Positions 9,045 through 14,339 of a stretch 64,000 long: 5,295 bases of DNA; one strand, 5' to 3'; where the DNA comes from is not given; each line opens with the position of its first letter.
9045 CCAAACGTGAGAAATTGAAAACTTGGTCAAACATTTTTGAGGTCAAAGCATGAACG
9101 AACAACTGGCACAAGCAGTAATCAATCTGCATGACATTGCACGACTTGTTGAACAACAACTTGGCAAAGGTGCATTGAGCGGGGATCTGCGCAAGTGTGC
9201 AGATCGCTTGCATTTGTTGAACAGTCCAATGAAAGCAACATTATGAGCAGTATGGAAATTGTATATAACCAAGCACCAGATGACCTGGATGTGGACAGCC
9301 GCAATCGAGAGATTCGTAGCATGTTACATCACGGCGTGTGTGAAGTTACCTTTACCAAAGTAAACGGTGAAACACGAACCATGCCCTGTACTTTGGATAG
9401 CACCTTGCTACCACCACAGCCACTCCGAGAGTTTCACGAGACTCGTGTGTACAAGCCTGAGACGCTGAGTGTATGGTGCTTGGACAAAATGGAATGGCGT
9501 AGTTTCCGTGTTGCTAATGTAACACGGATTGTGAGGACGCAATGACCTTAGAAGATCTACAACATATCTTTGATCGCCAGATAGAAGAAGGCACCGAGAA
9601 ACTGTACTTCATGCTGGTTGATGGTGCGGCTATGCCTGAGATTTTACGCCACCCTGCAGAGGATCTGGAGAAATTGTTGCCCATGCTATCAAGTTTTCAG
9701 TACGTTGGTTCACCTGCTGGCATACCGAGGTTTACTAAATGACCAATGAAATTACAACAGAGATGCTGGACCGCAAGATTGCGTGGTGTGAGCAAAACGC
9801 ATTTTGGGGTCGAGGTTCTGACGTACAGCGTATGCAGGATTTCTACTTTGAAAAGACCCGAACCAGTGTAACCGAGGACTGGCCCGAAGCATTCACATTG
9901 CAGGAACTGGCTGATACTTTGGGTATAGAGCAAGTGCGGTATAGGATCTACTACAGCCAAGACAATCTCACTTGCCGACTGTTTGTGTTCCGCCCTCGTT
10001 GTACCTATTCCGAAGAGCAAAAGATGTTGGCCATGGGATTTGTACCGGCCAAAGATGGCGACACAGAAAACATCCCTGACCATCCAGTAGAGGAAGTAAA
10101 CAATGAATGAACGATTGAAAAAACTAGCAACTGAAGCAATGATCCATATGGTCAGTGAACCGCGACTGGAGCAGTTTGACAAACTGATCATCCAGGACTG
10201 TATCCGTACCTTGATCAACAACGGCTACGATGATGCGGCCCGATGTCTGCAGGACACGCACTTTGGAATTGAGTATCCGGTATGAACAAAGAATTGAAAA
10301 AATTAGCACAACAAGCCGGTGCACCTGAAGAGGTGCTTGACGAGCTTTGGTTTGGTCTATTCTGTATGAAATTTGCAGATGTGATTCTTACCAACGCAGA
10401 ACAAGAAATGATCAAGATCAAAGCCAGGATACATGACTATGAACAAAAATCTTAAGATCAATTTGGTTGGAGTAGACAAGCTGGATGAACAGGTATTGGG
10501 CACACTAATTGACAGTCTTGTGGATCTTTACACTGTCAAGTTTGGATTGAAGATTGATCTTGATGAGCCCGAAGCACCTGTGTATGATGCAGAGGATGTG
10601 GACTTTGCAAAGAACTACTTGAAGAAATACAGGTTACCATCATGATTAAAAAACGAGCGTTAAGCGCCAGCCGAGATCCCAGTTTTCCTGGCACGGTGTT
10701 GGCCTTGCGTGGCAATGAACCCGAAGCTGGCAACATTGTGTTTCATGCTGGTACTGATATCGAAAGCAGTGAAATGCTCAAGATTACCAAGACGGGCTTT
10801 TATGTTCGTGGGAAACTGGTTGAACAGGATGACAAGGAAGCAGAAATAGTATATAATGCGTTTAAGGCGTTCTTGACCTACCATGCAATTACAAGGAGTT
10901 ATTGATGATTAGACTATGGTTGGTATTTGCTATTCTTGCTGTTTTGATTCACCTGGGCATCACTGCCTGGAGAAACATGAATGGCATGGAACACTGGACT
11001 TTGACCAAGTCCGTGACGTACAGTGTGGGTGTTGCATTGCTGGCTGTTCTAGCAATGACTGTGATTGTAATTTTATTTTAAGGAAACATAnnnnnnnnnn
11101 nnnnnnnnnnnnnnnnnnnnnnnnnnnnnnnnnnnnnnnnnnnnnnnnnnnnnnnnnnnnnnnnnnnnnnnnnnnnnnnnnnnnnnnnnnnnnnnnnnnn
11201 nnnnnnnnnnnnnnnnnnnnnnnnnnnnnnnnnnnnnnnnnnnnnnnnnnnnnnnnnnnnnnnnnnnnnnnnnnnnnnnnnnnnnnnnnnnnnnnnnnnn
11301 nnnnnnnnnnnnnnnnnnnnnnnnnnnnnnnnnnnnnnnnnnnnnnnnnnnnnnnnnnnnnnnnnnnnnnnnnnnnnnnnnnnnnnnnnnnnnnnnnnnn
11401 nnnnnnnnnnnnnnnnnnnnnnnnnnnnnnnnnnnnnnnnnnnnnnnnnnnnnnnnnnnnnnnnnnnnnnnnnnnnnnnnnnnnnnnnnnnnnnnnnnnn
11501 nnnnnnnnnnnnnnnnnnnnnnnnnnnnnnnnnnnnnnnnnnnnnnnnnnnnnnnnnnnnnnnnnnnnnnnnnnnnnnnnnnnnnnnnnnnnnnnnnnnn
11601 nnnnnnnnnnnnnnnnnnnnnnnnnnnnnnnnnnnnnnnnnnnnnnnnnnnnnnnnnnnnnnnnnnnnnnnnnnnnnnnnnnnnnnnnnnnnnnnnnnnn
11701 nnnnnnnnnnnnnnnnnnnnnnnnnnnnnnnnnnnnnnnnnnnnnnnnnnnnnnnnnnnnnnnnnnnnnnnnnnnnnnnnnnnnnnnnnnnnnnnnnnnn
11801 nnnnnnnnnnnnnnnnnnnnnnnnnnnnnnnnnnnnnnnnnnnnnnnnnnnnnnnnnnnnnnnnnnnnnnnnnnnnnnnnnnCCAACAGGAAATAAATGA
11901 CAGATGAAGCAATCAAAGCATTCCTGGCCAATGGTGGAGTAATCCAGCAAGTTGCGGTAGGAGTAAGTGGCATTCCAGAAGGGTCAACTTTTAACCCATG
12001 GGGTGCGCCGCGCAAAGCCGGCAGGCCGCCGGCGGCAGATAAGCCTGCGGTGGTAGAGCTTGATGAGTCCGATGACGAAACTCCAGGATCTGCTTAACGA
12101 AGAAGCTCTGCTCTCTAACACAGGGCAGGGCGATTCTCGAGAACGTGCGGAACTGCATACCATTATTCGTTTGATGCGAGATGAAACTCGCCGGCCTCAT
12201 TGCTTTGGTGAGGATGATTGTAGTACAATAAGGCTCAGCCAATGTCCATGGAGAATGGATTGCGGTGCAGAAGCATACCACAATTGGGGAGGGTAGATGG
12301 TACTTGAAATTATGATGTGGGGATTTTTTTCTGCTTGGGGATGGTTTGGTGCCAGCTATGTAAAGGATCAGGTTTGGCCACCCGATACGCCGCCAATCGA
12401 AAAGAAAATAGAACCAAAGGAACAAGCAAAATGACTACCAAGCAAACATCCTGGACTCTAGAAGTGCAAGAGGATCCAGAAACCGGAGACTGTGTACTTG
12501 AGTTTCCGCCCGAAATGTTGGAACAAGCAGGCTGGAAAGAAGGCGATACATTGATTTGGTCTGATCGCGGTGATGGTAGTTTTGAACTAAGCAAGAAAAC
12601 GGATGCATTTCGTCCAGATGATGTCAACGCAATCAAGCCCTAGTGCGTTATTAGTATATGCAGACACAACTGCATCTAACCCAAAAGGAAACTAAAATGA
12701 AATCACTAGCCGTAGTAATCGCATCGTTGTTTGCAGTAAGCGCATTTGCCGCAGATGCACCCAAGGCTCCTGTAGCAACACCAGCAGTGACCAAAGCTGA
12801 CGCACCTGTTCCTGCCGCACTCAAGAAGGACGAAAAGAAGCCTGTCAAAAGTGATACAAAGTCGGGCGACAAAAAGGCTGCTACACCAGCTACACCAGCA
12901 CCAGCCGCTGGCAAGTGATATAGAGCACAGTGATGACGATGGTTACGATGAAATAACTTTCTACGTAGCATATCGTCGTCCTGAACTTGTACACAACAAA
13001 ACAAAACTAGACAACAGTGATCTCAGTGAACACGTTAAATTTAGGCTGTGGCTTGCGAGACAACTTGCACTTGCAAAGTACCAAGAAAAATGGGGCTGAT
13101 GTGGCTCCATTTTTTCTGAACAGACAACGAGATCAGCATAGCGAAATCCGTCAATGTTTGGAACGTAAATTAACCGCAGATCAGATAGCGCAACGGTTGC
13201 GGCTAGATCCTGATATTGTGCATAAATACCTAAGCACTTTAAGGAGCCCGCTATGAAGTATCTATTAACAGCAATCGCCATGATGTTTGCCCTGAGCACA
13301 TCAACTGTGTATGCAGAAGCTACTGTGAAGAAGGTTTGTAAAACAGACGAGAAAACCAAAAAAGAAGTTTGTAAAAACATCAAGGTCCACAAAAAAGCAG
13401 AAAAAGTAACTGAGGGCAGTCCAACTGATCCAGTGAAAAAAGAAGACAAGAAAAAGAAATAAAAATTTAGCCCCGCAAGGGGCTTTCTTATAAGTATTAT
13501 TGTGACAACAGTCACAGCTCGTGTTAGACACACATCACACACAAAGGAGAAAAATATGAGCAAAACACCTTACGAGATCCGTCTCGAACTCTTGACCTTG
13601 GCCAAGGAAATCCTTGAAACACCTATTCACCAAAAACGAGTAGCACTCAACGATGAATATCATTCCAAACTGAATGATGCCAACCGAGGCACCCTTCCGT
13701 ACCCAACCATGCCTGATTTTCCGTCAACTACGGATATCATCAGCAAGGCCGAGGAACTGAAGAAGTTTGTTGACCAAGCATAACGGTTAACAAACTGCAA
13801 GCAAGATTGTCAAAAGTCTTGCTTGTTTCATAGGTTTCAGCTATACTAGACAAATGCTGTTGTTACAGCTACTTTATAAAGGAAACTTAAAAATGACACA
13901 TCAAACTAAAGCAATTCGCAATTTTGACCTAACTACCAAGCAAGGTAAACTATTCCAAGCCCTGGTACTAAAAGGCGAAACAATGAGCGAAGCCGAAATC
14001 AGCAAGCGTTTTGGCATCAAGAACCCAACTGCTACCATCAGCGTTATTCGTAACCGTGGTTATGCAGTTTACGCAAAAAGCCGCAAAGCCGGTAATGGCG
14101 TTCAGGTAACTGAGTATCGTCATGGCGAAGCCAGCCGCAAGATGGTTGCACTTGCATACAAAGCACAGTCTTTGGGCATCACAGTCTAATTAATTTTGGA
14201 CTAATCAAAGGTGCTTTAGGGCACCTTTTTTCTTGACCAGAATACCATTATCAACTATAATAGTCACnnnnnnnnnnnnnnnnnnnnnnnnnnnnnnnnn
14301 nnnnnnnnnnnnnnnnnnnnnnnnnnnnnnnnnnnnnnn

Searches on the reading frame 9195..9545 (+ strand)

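Call 102: search_protein_families(library=pfam, proteins=[window:9195-9545:+], max_evalue=0.001)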
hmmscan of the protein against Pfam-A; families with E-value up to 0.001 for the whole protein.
window:9195-9545:+ (116 aa): 1 family
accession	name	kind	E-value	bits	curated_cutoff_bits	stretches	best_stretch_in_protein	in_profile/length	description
PF10902.13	WYL_2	-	9.3e-12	45.5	26.7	1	41-108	5-72/74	WYL_2, Sm-like SH3 beta-barrel fold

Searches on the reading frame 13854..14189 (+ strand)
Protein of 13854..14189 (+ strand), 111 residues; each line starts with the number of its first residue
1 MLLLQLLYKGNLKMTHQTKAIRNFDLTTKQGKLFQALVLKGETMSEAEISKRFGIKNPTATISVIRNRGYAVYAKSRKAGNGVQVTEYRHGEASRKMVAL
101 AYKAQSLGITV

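Call 102: search_protein_families(library=pfam, proteins=[window:13854-14189:+], max_evalue=0.001)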
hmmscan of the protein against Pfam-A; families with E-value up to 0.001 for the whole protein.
window:13854-14189:+ (111 aa): 1 family
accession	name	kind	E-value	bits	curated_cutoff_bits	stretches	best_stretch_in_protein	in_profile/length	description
PF14090.12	HTH_39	-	0.00051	20.3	21.3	1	32-88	5-65/70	Winged helix-turn-helix domain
